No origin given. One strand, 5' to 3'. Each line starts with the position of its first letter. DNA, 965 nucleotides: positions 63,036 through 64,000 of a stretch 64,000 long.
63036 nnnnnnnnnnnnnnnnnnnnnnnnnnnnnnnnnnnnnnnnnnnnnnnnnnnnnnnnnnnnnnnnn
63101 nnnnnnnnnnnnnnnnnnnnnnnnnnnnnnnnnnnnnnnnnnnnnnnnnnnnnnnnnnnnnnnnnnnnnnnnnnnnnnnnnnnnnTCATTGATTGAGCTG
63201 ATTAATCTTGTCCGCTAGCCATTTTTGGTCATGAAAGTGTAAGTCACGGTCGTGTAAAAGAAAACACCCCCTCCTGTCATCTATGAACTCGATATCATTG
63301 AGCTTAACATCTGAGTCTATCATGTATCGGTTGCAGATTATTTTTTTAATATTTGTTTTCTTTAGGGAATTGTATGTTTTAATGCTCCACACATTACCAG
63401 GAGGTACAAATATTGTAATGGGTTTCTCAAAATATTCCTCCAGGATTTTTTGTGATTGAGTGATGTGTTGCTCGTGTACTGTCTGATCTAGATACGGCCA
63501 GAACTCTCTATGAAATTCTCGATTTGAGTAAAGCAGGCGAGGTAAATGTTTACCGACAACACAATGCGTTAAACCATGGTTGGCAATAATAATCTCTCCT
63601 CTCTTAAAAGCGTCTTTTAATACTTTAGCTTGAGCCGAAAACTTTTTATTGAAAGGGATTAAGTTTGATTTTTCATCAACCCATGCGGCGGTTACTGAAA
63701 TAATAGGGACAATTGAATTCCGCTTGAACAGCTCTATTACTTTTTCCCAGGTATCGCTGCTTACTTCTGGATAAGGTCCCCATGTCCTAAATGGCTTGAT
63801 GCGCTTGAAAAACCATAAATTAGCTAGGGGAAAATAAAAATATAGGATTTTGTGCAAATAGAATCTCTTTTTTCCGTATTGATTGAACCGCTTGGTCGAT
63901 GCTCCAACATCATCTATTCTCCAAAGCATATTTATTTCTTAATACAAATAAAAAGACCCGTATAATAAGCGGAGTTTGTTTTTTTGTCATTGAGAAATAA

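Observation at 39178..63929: About 25-kb surface-glycan assembly locus built around polyprenyl-phosphate-sugar donors and several GT-C-like membrane enzymes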

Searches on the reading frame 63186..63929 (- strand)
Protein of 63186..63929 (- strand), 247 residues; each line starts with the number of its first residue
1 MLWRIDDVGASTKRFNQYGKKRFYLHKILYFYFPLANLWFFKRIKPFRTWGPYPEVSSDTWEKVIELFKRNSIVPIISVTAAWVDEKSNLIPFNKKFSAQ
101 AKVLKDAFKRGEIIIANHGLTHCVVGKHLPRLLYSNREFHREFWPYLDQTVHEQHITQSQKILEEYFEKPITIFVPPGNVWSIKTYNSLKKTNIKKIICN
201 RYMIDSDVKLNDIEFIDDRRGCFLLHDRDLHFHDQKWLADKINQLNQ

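Call 8: search_protein_families(library=ncbifam, proteins=[window:63186-63929:-], max_evalue=0.01)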
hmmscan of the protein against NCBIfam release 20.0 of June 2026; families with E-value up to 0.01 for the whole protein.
window:63186-63929:- (247 aa): 0 families

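Call 9: search_protein_families(library=pfam, proteins=[window:63186-63929:-], max_evalue=10)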
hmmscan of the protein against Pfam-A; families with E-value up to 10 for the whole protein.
window:63186-63929:- (247 aa): 3 families
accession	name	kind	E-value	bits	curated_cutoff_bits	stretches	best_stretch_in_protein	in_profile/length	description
PF10096.14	DUF2334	-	8.3e-11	42.3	26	1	56-202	13-148/203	Uncharacterized protein conserved in bacteria (DUF2334)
PF01522.26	Polysacc_deac_1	-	2.3e-07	31.3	23.1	1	58-195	18-122/124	Polysaccharide deacetylase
PF14367.12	DUF4411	-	0.031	14.5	23.5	1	138-167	19-48/159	Domain of unknown function (DUF4411)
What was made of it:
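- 63186..63929 (-): DUF2334/CE4-type deacetylase-like protein with no TM helix predicted by hydropathy; likely cytoplasmic. DUF2334, 8.3e-11, and Polysacc_deac_1, 2.3e-7 (call 9).
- Checked: DUF2334/Polysacc_deac_1, 63186-63929 (call 9).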

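Call 17: find_encoding_contigs(protein=window:63186-63929:-, flank=10000, max_places=4)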
Protein window:63186-63929:- (247 aa): 1 contig read that carries it; 1 place shown.
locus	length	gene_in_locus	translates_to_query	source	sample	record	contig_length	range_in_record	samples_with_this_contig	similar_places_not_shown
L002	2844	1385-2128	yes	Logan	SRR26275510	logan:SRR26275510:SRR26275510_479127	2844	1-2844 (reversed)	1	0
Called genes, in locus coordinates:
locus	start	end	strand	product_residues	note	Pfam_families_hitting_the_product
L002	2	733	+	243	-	?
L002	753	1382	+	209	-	PF05148:Methyltransf_8, PF13489:Methyltransf_23, PF08241:Methyltransf_11, PF13649:Methyltransf_25 (weak), PF13847:Methyltransf_31 (weak)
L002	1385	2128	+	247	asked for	PF01522:Polysacc_deac_1 (weak), PF10096:DUF2334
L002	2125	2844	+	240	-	?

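Call 63: search_solved_structures(query=window:63186-63929:-, max_evalue=1)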
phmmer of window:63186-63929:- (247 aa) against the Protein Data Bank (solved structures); distinct sequences matched with E-value up to 1: 1.
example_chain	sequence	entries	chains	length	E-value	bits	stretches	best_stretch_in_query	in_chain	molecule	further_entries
8ga9_A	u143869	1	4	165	0.67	12.7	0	90-150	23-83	C4HR1_4r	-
